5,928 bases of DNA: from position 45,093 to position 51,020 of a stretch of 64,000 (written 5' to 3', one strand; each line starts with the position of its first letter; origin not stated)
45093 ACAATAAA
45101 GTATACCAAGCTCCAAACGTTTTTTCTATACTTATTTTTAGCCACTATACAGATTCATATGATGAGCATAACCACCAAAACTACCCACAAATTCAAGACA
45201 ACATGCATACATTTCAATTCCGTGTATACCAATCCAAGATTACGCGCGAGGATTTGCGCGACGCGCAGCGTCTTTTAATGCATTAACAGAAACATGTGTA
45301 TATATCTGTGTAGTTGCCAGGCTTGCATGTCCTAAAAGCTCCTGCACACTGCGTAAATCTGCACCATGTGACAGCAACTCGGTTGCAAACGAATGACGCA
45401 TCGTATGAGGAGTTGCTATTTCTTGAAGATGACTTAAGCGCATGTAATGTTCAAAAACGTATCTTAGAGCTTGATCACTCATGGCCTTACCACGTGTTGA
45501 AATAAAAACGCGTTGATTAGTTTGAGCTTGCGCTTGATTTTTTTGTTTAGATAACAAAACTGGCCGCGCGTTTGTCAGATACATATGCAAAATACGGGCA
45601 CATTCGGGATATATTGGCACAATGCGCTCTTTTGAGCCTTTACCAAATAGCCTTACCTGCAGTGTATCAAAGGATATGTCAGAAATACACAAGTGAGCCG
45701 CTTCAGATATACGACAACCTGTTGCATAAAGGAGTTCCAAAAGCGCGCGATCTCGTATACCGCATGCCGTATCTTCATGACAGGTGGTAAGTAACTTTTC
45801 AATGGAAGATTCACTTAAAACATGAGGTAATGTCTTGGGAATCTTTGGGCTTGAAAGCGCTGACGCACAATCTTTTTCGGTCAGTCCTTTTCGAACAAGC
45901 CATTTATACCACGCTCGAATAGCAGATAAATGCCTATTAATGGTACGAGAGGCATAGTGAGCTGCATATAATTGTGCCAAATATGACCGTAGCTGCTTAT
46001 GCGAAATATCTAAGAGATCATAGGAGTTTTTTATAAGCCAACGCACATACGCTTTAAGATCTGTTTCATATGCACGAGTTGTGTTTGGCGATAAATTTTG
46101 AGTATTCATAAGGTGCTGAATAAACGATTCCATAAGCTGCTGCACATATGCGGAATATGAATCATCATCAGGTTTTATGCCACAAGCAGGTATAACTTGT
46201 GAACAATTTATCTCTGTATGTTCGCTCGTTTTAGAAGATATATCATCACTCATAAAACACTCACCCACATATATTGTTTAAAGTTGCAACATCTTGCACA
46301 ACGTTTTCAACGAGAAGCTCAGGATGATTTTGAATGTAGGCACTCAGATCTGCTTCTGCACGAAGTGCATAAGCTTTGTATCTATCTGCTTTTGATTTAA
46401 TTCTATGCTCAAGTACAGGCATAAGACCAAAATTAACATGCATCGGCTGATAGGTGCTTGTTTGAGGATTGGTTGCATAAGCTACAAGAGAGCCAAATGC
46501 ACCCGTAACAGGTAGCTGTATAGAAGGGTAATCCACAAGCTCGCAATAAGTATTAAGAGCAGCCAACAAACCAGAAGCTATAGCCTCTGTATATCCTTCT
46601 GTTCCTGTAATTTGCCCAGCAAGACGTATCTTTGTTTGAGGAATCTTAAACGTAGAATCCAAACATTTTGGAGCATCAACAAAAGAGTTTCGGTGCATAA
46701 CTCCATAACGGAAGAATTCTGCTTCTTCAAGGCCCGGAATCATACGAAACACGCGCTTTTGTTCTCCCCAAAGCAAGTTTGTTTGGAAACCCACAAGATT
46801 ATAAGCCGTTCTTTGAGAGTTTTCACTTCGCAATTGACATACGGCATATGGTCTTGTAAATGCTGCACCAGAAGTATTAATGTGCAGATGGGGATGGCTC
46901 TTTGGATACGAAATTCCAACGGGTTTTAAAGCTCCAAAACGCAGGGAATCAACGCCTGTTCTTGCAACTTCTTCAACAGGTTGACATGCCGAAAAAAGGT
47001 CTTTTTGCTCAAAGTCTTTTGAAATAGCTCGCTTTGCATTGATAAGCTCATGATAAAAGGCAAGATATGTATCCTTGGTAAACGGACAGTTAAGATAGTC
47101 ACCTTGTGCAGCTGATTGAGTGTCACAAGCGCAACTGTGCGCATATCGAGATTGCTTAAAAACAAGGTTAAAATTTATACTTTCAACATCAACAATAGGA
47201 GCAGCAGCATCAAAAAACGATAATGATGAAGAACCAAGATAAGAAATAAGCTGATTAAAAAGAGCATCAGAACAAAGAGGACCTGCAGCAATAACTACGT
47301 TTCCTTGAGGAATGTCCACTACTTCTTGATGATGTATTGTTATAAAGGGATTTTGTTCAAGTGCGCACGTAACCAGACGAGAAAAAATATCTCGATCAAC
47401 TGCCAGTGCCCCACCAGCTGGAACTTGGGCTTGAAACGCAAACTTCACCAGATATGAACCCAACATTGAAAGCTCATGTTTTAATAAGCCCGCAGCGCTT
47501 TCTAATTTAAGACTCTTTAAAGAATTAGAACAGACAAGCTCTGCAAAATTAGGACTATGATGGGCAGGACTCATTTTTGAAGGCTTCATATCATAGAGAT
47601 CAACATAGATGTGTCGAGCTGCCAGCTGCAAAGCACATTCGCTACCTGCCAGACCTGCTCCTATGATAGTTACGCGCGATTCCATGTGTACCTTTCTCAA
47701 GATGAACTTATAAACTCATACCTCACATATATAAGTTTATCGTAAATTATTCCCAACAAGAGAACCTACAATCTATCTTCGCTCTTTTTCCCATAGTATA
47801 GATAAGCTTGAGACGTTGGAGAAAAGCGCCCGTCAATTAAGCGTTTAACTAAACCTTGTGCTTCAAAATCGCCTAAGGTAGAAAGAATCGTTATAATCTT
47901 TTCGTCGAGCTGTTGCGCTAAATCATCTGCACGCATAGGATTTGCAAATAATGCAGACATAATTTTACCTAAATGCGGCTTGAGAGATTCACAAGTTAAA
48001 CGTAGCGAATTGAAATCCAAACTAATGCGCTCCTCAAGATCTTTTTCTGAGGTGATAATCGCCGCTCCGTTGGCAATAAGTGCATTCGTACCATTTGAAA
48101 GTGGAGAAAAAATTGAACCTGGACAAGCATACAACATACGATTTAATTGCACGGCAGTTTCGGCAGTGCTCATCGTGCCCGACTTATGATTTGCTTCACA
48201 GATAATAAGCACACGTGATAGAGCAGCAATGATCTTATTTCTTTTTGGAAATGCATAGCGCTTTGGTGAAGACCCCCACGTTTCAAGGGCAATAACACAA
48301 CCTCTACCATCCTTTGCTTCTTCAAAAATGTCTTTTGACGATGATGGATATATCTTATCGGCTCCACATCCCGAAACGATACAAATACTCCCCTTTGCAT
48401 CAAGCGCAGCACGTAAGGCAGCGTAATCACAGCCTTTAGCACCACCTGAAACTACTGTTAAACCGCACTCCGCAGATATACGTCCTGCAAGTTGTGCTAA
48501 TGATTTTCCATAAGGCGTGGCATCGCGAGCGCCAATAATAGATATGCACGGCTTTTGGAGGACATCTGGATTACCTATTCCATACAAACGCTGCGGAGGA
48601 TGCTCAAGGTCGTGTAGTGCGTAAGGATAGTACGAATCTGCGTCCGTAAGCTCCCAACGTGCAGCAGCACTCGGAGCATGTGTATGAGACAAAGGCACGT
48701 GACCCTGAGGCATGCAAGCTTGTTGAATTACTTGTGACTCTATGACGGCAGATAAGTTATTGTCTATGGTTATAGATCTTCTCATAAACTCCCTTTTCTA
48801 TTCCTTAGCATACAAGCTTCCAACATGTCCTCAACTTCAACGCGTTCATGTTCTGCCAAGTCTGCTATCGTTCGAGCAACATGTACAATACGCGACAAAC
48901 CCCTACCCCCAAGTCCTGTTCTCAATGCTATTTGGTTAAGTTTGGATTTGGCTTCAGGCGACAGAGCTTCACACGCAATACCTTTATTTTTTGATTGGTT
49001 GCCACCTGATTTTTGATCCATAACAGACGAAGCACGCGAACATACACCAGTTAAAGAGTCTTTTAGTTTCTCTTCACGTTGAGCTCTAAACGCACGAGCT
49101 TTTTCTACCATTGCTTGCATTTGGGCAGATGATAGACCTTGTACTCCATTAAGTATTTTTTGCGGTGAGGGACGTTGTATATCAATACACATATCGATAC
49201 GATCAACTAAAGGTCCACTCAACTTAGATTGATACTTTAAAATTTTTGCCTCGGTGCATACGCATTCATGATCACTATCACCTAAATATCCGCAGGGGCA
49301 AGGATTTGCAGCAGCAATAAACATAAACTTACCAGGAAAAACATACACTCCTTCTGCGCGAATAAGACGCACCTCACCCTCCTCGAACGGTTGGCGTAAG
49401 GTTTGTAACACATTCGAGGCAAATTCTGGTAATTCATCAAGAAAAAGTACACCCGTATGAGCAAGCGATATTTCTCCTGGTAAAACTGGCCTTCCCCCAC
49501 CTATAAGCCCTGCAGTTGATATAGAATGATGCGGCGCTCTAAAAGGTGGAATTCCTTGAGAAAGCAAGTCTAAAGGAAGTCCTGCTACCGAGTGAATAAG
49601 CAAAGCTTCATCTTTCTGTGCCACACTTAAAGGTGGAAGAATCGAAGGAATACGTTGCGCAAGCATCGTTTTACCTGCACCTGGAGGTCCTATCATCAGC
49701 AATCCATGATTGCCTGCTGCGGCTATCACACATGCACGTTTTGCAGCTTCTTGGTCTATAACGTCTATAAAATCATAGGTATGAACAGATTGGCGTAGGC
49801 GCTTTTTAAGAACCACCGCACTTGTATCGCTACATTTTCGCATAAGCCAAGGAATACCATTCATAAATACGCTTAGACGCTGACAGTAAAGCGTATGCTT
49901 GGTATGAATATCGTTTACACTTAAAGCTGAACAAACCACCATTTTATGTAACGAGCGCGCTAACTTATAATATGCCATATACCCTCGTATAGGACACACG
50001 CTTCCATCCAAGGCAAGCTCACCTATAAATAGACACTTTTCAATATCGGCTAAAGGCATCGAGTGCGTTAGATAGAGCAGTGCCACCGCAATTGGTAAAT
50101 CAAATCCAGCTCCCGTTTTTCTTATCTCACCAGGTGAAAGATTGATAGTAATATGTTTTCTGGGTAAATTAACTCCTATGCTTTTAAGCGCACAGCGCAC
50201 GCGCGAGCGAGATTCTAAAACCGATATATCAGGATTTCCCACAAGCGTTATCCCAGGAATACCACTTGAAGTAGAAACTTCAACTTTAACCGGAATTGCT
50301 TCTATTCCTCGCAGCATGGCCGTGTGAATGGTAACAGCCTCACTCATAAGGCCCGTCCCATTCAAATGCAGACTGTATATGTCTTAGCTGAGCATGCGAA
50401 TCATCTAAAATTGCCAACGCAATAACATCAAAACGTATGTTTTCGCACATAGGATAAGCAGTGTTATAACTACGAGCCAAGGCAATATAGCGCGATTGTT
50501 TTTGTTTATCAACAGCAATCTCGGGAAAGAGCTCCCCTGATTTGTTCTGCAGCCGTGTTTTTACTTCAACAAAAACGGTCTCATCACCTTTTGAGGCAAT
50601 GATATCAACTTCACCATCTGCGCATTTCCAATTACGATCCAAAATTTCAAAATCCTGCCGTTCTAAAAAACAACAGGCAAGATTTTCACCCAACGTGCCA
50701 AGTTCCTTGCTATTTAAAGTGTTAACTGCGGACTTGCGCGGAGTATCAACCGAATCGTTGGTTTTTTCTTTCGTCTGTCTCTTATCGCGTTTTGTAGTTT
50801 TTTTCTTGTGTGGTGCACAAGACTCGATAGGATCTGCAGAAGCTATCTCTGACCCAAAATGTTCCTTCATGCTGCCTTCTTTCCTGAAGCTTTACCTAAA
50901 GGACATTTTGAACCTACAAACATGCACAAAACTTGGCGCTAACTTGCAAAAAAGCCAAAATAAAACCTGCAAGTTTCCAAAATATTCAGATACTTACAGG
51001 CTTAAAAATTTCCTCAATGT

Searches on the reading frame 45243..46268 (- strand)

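Call 63: search_protein_families(library=pfam, proteins=[window:45243-46268:-], max_evalue=0.00001)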
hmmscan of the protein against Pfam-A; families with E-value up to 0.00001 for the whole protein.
window:45243-46268:- (342 aa): 3 families
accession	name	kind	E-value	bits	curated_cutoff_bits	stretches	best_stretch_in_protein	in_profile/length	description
PF00589.27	Phage_integrase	-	1.3e-42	146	27.1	1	150-327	2-169/172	Phage integrase family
PF02899.23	Phage_int_SAM_1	-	4.5e-21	75.3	22.3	1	47-128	2-83/83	Phage integrase, N-terminal SAM-like domain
PF13495.12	Phage_int_SAM_4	-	1.8e-08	35.1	27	1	45-129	1-83/85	Phage integrase, N-terminal SAM-like domain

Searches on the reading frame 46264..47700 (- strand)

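Call 63: search_protein_families(library=pfam, proteins=[window:46264-47700:-], max_evalue=0.00001)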
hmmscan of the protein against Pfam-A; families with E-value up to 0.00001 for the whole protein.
window:46264-47700:- (479 aa): 1 family
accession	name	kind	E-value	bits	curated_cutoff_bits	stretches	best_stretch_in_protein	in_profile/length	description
PF01134.28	GIDA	-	2.4e-81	274.2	22.1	1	10-386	2-385/391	Glucose inhibited division protein A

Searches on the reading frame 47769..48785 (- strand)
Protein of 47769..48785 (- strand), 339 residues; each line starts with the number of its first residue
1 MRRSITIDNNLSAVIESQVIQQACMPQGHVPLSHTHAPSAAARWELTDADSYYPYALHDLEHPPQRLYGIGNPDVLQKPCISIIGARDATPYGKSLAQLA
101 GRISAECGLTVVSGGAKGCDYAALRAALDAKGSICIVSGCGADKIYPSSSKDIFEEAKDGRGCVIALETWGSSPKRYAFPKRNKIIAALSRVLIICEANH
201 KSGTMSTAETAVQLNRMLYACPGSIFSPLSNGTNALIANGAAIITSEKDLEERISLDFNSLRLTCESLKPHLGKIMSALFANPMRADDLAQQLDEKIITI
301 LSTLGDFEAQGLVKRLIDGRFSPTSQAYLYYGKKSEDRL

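Call 63: search_protein_families(library=pfam, proteins=[window:47769-48785:-], max_evalue=0.00001)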
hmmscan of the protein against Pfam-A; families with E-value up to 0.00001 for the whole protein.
window:47769-48785:- (339 aa): 2 families
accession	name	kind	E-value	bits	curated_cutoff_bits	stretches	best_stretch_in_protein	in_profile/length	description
PF02481.21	DNA_processg_A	-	2.2e-56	190.8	29.6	1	47-245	11-211/212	DNA recombination-mediator protein A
PF18306.6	LDcluster4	-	9.7e-07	29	26.3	1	80-219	3-121/151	SLOG cluster4 family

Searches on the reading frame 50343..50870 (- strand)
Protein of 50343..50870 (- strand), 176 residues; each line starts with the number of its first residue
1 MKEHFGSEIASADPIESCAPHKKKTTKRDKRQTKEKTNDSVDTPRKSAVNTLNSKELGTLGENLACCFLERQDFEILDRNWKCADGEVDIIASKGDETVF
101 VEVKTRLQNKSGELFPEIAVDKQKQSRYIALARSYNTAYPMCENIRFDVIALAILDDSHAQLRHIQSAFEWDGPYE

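Call 63: search_protein_families(library=pfam, proteins=[window:50343-50870:-], max_evalue=0.00001)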
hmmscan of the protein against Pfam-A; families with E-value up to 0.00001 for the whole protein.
window:50343-50870:- (176 aa): 1 family
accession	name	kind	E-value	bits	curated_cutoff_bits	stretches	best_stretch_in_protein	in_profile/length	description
PF02021.23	UPF0102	-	1.4e-24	86.7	23.6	1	61-151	1-79/80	Uncharacterised protein family UPF0102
